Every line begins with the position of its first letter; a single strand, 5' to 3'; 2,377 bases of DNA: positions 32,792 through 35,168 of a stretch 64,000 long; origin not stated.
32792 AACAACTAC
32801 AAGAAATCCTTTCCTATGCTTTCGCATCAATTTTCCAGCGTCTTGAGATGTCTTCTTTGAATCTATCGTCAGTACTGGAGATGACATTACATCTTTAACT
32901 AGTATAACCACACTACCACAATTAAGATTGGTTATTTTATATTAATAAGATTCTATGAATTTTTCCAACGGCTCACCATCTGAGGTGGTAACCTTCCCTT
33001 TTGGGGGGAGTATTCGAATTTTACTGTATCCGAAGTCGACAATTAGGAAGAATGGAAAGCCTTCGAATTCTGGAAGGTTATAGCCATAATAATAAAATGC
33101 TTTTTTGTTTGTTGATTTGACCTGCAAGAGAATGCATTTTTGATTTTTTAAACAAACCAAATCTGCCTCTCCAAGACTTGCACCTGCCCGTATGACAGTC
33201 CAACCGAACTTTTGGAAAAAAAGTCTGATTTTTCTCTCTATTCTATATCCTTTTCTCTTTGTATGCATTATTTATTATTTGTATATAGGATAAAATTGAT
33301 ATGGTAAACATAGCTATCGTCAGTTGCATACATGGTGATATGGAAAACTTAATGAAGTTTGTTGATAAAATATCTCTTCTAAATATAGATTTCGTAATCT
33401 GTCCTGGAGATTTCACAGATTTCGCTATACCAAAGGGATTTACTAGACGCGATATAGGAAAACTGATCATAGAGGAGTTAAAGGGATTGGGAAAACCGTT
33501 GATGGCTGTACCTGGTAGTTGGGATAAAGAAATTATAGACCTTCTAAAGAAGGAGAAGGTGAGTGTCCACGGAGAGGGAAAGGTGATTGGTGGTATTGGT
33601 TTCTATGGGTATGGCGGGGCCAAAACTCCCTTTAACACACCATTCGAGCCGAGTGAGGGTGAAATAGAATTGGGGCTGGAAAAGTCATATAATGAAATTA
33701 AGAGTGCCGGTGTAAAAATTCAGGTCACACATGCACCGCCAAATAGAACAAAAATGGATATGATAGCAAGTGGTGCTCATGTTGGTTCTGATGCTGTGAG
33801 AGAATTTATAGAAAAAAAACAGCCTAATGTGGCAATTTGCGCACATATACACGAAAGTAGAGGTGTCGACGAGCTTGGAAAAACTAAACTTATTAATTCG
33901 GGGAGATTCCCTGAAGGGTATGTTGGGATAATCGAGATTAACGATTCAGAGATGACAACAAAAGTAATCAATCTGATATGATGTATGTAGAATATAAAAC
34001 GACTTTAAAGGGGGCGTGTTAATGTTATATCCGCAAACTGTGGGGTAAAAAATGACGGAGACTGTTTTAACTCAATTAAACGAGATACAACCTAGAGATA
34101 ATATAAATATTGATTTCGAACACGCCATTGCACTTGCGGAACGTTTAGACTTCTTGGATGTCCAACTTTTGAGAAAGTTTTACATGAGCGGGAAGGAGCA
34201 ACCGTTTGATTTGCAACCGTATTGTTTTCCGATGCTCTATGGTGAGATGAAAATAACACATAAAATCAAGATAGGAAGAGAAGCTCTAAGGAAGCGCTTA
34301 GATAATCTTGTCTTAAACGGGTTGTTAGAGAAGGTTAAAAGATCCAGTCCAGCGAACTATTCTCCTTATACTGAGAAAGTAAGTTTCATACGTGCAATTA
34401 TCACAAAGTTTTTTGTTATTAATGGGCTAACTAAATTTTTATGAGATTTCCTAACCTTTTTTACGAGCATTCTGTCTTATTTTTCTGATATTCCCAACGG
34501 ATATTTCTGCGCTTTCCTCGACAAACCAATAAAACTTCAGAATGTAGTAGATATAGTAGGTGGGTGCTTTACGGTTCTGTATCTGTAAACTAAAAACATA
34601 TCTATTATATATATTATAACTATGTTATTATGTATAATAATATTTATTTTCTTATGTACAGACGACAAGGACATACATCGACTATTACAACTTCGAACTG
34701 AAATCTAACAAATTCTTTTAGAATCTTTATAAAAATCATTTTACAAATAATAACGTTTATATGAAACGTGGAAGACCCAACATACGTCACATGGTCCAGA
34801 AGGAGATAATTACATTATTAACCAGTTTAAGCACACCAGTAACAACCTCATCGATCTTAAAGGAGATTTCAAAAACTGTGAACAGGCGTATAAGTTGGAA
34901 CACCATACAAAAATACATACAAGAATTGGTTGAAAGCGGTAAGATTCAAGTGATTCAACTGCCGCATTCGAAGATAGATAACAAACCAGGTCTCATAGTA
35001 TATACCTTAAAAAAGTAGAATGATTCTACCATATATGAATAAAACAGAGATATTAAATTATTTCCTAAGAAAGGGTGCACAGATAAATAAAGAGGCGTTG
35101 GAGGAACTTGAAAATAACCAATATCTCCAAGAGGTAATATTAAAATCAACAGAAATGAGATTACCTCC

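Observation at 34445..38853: Family-B DNA polymerase translationally coupled to a degenerate DP1/B-subunit-like protein, with a C-terminal zinc finger on the polymerase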

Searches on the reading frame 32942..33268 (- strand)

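Call 3: search_protein_families(library=pfam, proteins=[window:32942-33268:-], max_evalue=1)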
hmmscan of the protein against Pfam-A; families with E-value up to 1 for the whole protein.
window:32942-33268:- (108 aa): 2 families
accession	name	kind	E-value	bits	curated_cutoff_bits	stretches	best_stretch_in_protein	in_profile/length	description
PF01870.24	Hjc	-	5.1e-07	30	21.1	1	10-59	2-55/93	Archaeal holliday junction resolvase (hjc)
PF11645.14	PDDEXK_5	-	0.17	12.3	26.1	1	1-53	1-53/138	PD-(D/E)XK endonuclease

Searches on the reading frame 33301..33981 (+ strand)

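Call 3: search_protein_families(library=pfam, proteins=[window:33301-33981:+], max_evalue=1)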
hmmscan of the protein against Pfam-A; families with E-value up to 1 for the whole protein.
window:33301-33981:+ (226 aa): 3 families
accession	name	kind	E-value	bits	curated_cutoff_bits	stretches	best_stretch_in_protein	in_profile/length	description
PF00149.33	Metallophos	-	1.9e-15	58.2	21.5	1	3-185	2-190/191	Calcineurin-like phosphoesterase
PF12850.12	Metallophos_2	-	4.3e-11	43.5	27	1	3-202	2-134/154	Calcineurin-like phosphoesterase superfamily domain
PF14582.11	Metallophos_3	-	5e-11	42.9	28.2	1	131-220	169-256/259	Metallophosphoesterase, calcineurin superfamily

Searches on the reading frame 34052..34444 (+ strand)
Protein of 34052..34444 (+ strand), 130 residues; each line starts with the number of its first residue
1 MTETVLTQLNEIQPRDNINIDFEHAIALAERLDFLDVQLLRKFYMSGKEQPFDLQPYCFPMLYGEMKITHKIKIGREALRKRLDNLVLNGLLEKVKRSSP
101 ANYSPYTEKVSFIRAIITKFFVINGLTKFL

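Call 3: search_protein_families(library=pfam, proteins=[window:34052-34444:+], max_evalue=1)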
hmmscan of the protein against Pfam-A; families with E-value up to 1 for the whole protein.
window:34052-34444:+ (130 aa): 0 families

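Call 4: search_protein_families(library=ncbifam, proteins=[window:34052-34444:+], max_evalue=1)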
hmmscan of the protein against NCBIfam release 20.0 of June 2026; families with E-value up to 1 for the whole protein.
window:34052-34444:+ (130 aa): 2 families
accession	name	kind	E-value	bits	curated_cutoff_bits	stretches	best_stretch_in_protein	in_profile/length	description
NF040947.1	trans_reg_LysM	equivalog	0.15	11.8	180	1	67-94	22-49/136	HTH-type transcriptional regulator LysM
TIGR02325.1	C_P_lyase_phnF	equivalog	0.18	11.3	156.8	1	61-95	31-65/238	phosphonate metabolism transcriptional regulator PhnF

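Call 76: search_solved_structures(query=A8, max_evalue=10, show_alignments=2)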
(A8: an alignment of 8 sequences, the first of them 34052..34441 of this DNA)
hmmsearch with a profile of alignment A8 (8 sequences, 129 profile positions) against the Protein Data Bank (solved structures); distinct sequences matched with E-value up to 10: 6.
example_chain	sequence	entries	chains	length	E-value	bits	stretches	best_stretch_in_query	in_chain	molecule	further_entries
4r3k_A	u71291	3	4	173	0.6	13.3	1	22-49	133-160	Uncharacterized N-acetyltransferase SSO0209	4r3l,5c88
4lx9_A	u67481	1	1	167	0.63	13.2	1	22-49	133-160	ARCHAEAL AMINO-TERMINAL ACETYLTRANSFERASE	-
2x7b_A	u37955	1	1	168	0.64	13.2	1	22-49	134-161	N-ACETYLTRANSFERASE SSO0209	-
6ag5_A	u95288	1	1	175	0.67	13.1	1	23-49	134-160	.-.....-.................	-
6ag4_A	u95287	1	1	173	0.75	13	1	23-49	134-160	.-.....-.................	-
4gcv_A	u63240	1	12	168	0.82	12.8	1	68-111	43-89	Putative transcription protein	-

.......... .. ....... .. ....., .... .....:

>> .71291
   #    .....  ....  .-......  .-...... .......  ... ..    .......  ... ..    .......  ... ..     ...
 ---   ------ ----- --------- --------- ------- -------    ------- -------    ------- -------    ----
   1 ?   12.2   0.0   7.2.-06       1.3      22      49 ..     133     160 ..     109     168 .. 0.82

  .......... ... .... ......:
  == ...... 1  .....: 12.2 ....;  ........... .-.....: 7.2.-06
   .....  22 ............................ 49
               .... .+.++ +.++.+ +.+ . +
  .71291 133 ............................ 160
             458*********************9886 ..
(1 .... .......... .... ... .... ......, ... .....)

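Call 77: search_protein_families(library=pfam, alignment_id=A8, max_evalue=0.1)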
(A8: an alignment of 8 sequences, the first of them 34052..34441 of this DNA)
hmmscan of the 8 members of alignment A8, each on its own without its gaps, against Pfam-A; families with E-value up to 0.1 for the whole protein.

A. member 1, window:34052-34441:+ (130 aa): 0 families

B. families by the number of members that match (of 8 scanned): 5 families
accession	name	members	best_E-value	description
PF14394.12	DUF4423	1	0.019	Domain of unknown function (DUF4423)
PF04561.19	RNA_pol_Rpb2_2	1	0.046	RNA polymerase Rpb2, domain 2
PF14337.13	Abi_alpha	1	0.064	Abortive infection alpha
PF18041.7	MapZ_EC1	1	0.074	MapZ extracellular domain 1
PF03965.22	Penicillinase_R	1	0.082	Penicillinase repressor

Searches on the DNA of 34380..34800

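Call 100: search_rna_families(source=window, start=34380, end=34800, threshold=evalue, max_evalue=1)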
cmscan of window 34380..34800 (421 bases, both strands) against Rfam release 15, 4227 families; matches with E-value up to 1: 0.
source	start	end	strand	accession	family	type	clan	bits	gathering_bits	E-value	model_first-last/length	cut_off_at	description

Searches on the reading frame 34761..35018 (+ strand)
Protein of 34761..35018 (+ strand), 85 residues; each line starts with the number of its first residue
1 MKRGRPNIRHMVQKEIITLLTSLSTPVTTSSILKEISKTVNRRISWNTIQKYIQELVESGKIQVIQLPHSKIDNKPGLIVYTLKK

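Call 3: search_protein_families(library=pfam, proteins=[window:34761-35018:+], max_evalue=1)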
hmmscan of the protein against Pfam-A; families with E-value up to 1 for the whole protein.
window:34761-35018:+ (85 aa): 15 families
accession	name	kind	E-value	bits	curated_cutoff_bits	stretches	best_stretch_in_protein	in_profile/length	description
PF04407.17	DUF531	-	0.00098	19.7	25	1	33-84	48-99/170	Protein of unknown function (DUF531)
PF14493.12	HTH_40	-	0.003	18.2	27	1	33-66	15-47/89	Helix-turn-helix domain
PF07106.19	TBPIP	-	0.0089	16.4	22.8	1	34-64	20-50/62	TBPIP/Hop2 winged helix domain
PF03962.21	Mnd1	-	0.021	15.5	23.5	1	33-64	14-47/60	Mnd1 HTH domain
PF21128.4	MCM4_WHD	-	0.022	15.3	24.4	1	10-65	8-65/75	MCM4, winged helix domain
PF13412.12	HTH_24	-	0.036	14.1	21.9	1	44-63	29-48/48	Winged helix-turn-helix DNA-binding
PF24033.1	DUF7342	-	0.052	14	31.6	1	20-66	11-51/150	Family of unknown function (DUF7342)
PF14277.12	DUF4364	-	0.052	13.8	26.9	1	19-65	8-52/162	Domain of unknown function (DUF4364)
PF14947.12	HTH_45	-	0.054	14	25.5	1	40-63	29-50/77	Winged helix-turn-helix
PF13635.12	DUF4143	-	0.055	13.6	28.1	1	14-73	14-71/160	Domain of unknown function (DUF4143)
PF18121.7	TFA2_Winged_2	-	0.058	13.5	26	1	45-77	26-55/60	TFA2 Winged helix domain 2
PF17727.6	CtsR_C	-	0.064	13.9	23.8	1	31-62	4-35/72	CtsR C-terminal dimerization domain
PF02141.26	DENN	-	0.076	13.4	23.4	1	15-58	4-47/186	DENN (AEX-3) domain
PF04703.18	FaeA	-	0.092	13.5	20.7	1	14-63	3-46/62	FaeA-like protein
PF16007.11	DUF4777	-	0.2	12.4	34.4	1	14-59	7-50/66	Domain of unknown function (DUF4777)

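Call 4: search_protein_families(library=ncbifam, proteins=[window:34761-35018:+], max_evalue=1)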
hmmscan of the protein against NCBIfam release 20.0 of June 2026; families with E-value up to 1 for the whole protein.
window:34761-35018:+ (85 aa): 2 families
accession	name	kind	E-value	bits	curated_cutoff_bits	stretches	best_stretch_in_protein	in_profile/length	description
NF003033.0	PRK03911.1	equivalog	0.036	13.7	248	1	9-63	7-57/264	HrcA family transcriptional regulator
NF053610.1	Sso10a_fam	subfamily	0.037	14.1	60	1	41-63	26-48/64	Sso10a family chromatin protein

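Call 27: find_homologous_proteins(query=window:34761-35015:+, max_evalue=0.01)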
Query window:34761-35015:+ (85 aa): 81 proteins with E <= 0.01 among 81 candidates.
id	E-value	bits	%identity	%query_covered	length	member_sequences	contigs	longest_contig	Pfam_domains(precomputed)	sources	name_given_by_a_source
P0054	4.3e-46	171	100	100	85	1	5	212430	-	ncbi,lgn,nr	ncbi:MAG: hypothetical protein HYW23_03580 [Candidatus Aenigmarchaeota archaeon]|nr:hypothetical pro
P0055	6.9e-35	136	78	100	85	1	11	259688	-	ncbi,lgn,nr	ncbi:MAG: hypothetical protein QW818_02855 [Candidatus Aenigmatarchaeota archaeon]|nr:hypothetical p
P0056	3.3e-34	134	74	100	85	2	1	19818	-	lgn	-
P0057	9.0e-34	132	72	100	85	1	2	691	-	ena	-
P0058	9.4e-34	132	69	100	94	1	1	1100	-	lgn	-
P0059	1.2e-33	132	74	100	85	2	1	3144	-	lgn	-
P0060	1.4e-33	132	74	100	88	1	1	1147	-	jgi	jgi:hypothetical protein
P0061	1.5e-33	132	74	100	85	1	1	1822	-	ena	-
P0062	1.5e-33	132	74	100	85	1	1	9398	-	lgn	-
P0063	1.9e-33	131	72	100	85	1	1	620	-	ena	-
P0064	2.5e-33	131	72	100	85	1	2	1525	-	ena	-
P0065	5.3e-33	130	74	100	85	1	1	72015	-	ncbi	-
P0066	8.2e-33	129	71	100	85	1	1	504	-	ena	-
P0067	1.1e-32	129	73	100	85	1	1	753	-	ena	-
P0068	1.6e-32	128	71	100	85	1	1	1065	-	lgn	-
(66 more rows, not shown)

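Call 31: search_protein_families(library=pfam, alignment_id=A4, max_evalue=0.01)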
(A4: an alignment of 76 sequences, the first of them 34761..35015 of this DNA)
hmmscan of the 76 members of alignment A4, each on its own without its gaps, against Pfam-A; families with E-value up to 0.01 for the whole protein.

A. member 1, window:34761-35015:+ (85 aa): 3 families
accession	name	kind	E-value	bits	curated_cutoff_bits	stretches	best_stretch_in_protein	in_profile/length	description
PF04407.17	DUF531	-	0.00098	19.7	25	1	33-84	48-99/170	Protein of unknown function (DUF531)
PF14493.12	HTH_40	-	0.003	18.2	27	0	33-66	15-47/89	Helix-turn-helix domain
PF07106.19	TBPIP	-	0.0089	16.4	22.8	0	34-64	20-50/62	TBPIP/Hop2 winged helix domain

B. families by the number of members that match (of 76 scanned): 21 families
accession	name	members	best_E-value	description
PF07106.19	TBPIP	34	7.9e-05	TBPIP/Hop2 winged helix domain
PF04407.17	DUF531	13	0.00057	Protein of unknown function (DUF531)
PF08279.18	HTH_11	7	3.9e-05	HTH domain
PF24033.1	DUF7342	7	0.00052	Family of unknown function (DUF7342)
PF13412.12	HTH_24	6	0.00094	Winged helix-turn-helix DNA-binding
PF14277.12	DUF4364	5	0.0017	Domain of unknown function (DUF4364)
PF21128.4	MCM4_WHD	4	0.0017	MCM4, winged helix domain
PF16007.11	DUF4777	4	0.0029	Domain of unknown function (DUF4777)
PF13565.12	HTH_32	4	0.0049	Homeodomain-like domain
PF14947.12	HTH_45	3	0.00075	Winged helix-turn-helix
PF03962.21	Mnd1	3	0.0022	Mnd1 HTH domain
PF14493.12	HTH_40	3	0.003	Helix-turn-helix domain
PF01522.26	Polysacc_deac_1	3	0.0037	Polysaccharide deacetylase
PF08461.16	HTH_12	2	0.00091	Ribonuclease R winged-helix domain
PF01475.25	FUR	2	0.0057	Ferric uptake regulator family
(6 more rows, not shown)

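Call 37: predict_structure(alignment_id=A4)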
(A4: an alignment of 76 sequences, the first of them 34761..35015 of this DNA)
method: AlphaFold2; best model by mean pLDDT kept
length: 85 residues; sequences in the alignment: 76
mean_pLDDT: 90.4   pTM: 0.75
mean pLDDT of the five models: 90.4, 89.6, 88.6, 86.6, 84.5
residues with pLDDT >= 90: 68; 70-90: 11; 50-70: 5; < 50: 1
segments of 3 or more residues with pLDDT < 50: none
pLDDT, mean of each block of 10 residues (from residue 1): 71 94 93 94 93 95 93 91 89
secondary structure, 60 per line:
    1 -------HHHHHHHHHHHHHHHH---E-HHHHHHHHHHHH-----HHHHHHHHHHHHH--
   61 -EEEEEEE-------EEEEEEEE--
elements in order: H8-23 H29-40 H46-58 E62-68 E76-83

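Call 41: search_solved_structures(query=A4, max_evalue=10, show_alignments=3)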
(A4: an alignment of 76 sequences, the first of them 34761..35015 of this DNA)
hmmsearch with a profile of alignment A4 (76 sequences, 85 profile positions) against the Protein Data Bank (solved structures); distinct sequences matched with E-value up to 10: 1.
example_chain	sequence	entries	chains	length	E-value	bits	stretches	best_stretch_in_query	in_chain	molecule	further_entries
4hjm_A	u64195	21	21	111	0.85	12.8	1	9-62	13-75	Glutaredoxin | Glutaredoxin-1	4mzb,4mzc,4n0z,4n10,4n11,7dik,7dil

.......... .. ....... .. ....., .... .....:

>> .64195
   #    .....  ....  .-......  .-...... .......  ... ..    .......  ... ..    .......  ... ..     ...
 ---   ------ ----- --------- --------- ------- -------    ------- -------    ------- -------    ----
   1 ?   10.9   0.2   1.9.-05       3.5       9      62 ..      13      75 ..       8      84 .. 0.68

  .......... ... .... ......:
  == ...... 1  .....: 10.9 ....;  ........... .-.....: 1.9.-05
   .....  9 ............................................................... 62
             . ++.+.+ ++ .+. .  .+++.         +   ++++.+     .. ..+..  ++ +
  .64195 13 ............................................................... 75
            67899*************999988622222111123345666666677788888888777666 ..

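Call 82: search_protein_representatives(alignment_id=A4)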
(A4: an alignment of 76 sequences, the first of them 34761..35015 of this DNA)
Query: 76 sequences, 85 profile positions. Proteins with E-value up to 0.001 (for the whole library): 96; up to 1e-10: 28; up to 1e-30: 3. The best 96 are listed.
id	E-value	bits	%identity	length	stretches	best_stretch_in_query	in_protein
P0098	5.7e-36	138.4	-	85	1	1-85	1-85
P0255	1.8e-34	133.6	-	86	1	1-85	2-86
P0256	2.5e-32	126.7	-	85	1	1-85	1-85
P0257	5.2e-30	119.3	-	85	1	1-85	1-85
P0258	5.3e-30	119.3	-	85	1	1-85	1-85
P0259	4.2e-29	116.4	-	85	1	1-85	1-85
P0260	1.5e-28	114.6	-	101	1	1-85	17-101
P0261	2.7e-27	110.6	-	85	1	1-85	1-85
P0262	7.8e-27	109.1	-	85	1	1-85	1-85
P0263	2.0e-25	104.6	-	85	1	1-85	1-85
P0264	2.9e-23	97.7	-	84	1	1-85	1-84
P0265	3.5e-21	91.0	-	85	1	1-82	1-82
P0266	8.5e-21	89.8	-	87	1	1-82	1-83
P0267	2.9e-17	78.5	-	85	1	1-84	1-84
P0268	8.2e-16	73.8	-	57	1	30-85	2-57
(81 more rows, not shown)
